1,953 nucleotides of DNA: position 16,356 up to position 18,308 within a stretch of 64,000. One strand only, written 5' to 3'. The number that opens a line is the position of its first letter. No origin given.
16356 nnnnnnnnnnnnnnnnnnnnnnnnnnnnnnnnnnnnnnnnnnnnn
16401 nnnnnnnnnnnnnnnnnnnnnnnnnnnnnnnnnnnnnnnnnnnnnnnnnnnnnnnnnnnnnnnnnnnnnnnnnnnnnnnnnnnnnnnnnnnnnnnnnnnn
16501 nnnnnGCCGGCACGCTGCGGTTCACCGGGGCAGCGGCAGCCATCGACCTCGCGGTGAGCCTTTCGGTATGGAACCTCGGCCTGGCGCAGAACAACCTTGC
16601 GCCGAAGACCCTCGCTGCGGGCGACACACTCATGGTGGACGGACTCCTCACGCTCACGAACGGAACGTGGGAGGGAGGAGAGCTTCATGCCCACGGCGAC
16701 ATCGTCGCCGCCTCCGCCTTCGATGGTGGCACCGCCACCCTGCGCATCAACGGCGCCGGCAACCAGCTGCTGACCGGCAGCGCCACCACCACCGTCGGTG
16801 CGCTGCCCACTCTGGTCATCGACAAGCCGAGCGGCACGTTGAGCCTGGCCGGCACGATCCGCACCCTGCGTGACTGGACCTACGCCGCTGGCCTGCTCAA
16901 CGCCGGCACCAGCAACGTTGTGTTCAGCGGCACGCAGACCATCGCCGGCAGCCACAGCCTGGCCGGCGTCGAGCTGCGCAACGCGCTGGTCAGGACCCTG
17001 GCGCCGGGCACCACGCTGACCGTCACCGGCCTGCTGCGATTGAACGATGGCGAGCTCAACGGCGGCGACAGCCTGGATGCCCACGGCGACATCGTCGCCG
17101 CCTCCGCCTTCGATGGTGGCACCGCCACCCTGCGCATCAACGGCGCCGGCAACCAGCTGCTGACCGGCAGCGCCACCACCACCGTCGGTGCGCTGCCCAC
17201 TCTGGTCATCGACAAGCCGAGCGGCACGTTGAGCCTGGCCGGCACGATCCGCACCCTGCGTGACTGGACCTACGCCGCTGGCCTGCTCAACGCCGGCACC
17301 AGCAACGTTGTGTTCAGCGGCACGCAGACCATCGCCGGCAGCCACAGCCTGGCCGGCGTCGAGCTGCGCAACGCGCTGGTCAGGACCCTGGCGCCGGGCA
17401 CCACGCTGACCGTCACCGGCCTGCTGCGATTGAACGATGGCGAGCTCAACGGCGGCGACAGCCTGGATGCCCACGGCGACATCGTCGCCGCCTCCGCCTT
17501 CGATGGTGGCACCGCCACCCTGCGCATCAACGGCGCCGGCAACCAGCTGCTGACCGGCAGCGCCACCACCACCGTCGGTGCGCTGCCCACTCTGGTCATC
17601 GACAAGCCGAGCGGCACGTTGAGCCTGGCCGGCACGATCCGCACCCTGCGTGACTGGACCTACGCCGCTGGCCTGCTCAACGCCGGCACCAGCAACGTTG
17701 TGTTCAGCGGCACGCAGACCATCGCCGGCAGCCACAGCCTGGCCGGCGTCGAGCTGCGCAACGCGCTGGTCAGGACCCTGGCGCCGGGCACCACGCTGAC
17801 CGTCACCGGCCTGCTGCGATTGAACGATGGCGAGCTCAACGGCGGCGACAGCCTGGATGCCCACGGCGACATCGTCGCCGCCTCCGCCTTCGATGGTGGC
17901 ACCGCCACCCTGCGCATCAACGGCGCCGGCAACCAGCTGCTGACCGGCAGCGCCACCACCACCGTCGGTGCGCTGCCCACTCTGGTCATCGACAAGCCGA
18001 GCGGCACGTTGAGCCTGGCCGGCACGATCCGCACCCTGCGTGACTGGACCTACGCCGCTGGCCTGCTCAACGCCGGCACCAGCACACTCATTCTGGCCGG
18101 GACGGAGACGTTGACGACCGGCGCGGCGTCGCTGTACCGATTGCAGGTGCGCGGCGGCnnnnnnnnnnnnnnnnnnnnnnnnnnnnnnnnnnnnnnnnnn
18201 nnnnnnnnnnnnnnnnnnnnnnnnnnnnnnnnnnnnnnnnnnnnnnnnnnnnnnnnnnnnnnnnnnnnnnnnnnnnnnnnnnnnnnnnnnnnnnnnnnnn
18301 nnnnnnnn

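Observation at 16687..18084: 3.6 copies of a 390-bp unit repeated with 100% nucleotide identity inside a coding sequence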

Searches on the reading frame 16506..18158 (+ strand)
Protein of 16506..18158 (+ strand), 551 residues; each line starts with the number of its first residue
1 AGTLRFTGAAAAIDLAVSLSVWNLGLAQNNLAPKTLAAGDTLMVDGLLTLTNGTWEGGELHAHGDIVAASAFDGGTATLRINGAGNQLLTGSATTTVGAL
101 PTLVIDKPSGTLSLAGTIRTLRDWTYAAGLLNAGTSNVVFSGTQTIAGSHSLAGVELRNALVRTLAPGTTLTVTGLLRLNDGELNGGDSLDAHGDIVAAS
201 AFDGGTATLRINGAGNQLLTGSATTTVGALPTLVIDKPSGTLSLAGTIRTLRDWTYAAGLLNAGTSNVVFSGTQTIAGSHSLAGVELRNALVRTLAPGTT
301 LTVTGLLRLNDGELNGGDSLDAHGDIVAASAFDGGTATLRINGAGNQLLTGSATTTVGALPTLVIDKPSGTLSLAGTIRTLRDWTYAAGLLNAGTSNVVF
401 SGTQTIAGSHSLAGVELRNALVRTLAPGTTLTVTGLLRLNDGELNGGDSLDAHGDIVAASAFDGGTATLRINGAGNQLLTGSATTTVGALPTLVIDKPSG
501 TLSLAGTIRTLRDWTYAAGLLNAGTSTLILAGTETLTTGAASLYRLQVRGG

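Call 55: predict_structure(alignment_id=A3)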
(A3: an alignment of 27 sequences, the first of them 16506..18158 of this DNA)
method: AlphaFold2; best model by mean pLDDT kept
length: 551 residues; sequences in the alignment: 27
mean_pLDDT: 94.6   pTM: 0.88
mean pLDDT of the five models: 94.6, 93.9, 93.6, 92.7, 92.4
residues with pLDDT >= 90: 480; 70-90: 65; 50-70: 6; < 50: 0
segments of 3 or more residues with pLDDT < 50: none
pLDDT, mean of each block of 10 residues (from residue 1): 81 85 78 85 94 89 94 91 95 90 95 97 95 96 96 97 97 98 95 98 96 97 93 97 98 97 97 97 97 98 98 96 98 97 98 95 97 98 97 97 97 97 97 98 95 98 96 97 94 95 96 93 94 85 88 60
secondary structure, 60 per line:
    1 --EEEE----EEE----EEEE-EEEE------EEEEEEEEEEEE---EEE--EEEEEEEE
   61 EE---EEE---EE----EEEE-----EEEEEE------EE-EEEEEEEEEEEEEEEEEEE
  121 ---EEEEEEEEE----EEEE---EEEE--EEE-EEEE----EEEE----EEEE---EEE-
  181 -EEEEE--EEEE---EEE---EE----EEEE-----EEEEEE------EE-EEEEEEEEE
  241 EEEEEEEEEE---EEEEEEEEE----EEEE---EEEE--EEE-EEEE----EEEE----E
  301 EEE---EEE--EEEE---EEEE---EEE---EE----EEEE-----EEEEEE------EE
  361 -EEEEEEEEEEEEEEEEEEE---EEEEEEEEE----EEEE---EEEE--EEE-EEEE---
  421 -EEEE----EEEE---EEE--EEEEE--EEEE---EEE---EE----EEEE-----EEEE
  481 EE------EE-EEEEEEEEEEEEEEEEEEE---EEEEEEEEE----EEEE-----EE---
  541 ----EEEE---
elements in order: E3-6 E11-13 E18-21 E23-26 E33-44 E48-50 E53-62 E66-68 E78-81 E87-92 E102-120 E124-132 E137-140 E144-147 E150-152 E154-157 E162-165 E170-173 E177-179 E182-186 E189-192 E196-198 E208-211 E217-222 E232-250 E254-262 E267-270 E274-277 E280-282 E284-287 E292-295 E300-303 E307-309 E312-315 E319-322 E326-328 E338-341 E347-352 E362-380 E384-392 E397-400 E404-407 E410-412 E414-417 E422-425 E430-433 E437-439 E442-446 E449-452 E456-458 E468-471 E477-482 E492-510 E514-522 E527-530 E545-548

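Call 58: fold_search(model_id=the predicted structure, library=pdb)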
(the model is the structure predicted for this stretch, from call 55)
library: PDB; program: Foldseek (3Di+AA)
matches with E <= 10: 72; with E <= 0.001: 0
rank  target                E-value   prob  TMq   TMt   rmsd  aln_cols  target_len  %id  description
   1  7koh_C                1.2e-01  0.13  0.17  0.17  17.5       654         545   15  Crystal structure of antigen 43 from Escherichia coli EDL933 (released 2022-03-09)
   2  3p4g_D                2.2e-01  0.08  0.10  0.15  16.7       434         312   11  X-ray crystal structure of a hyperactive, Ca2+-dependent, beta-helical antifreeze protein from an Antarctic bacterium (released 2011-04-27)
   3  4avz                  3.0e-01  0.03  0.09  0.08  20.6       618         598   10  Tailspike protein mutant E372Q of E. coli bacteriophage HK620 (released 2012-09-26)
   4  8vbb_A                4.2e-01  0.13  0.24  0.16  15.9       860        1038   14  The secreted adhesin EtpA of Enterotoxigenic Escherichia coli in complex with the mouse mAb 1G05 (released 2024-09-04)
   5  3p4g_A                4.4e-01  0.10  0.15  0.22  14.8       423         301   13  X-ray crystal structure of a hyperactive, Ca2+-dependent, beta-helical antifreeze protein from an Antarctic bacterium (released 2011-04-27)
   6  6g0x_A                4.4e-01  0.02  0.09  0.09  21.1       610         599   11  TAILSPIKE PROTEIN OF E. COLI BACTERIOPHAGE HK620 IN COMPLEX WITH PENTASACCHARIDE (released 2018-04-04)
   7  3p4g_C                4.8e-01  0.04  0.09  0.14  17.7       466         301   11  X-ray crystal structure of a hyperactive, Ca2+-dependent, beta-helical antifreeze protein from an Antarctic bacterium (released 2011-04-27)
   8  6gvr_A                4.8e-01  0.02  0.10  0.09  20.6       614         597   12  TAILSPIKE PROTEIN MUTANT E372Q (DELTA N471/S472) OF E. COLI BACTERIOPHAGE HK620 IN COMPLEX WITH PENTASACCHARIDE (released 2018-07-11)
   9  4xla_A                5.1e-01  0.03  0.11  0.11  20.1       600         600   13  Tailspike protein mutant D339A of E. coli bacteriophage HK620 IN COMPLEX WITH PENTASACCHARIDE (released 2016-01-20)
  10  6p5t_B                5.3e-01  0.12  0.24  0.20  17.1       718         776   17  Surface-layer (S-layer) RsaA protein from Caulobacter crescentus bound to strontium and iodide (released 2020-01-15)
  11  7koh_B                5.6e-01  0.10  0.19  0.19  14.7       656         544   12  Crystal structure of antigen 43 from Escherichia coli EDL933 (released 2022-03-09)
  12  4om9                  6.7e-01  0.08  0.21  0.15  15.7       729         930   10  X-Ray Crystal Structure of the passenger domain of Plasmid encoded toxin, an Autrotansporter Enterotoxin from enteroaggr (released 2014-03-12)
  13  3p4g_B                6.7e-01  0.06  0.13  0.18  13.9       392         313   10  X-ray crystal structure of a hyperactive, Ca2+-dependent, beta-helical antifreeze protein from an Antarctic bacterium (released 2011-04-27)
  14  5gkq_A                7.8e-01  0.04  0.15  0.12  26.9       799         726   10  Structure of PL6 family alginate lyase AlyGC mutant-R241A (released 2017-02-08)
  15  4xot_A                8.1e-01  0.03  0.13  0.12  18.2       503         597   12  Tailspike protein mutant E372Q of E. coli bacteriophage HK620 in complex with pentasaccharide (released 2016-01-27)
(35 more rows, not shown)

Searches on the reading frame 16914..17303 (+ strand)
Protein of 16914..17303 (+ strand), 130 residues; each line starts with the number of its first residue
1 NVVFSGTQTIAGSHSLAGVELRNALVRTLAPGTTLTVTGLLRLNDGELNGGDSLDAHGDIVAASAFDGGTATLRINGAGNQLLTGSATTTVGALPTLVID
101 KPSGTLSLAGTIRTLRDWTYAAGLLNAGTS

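Call 71: search_protein_representatives(alignment_id=A4)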
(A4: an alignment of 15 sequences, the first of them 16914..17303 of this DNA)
Query: 15 sequences, 127 profile positions. Proteins with E-value up to 0.001 (for the whole library): 1520; up to 1e-10: 889; up to 1e-30: 332. The best 150 are listed.
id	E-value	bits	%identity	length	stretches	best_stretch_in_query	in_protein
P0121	0.0e+00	1295.3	-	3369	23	1-127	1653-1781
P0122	0.0e+00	1149.0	-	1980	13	2-127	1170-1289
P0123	0.0e+00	1109.9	-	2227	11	1-127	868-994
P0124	0.0e+00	1104.7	-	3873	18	1-127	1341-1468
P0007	0.0e+00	1060.7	-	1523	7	2-127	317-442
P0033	0.0e+00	1012.3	-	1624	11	1-127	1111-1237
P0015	2.7e-261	867.9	-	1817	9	1-127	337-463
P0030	1.2e-242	807.6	-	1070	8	4-127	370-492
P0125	6.4e-240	798.8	-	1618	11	1-127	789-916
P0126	1.1e-227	759.2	-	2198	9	1-127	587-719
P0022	3.8e-221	738.1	-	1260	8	1-127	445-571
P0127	1.5e-214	716.9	-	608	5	1-127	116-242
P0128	1.3e-202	678.3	-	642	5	1-127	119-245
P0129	3.8e-200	670.3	-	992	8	2-127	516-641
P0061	2.9e-186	625.4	-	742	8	25-127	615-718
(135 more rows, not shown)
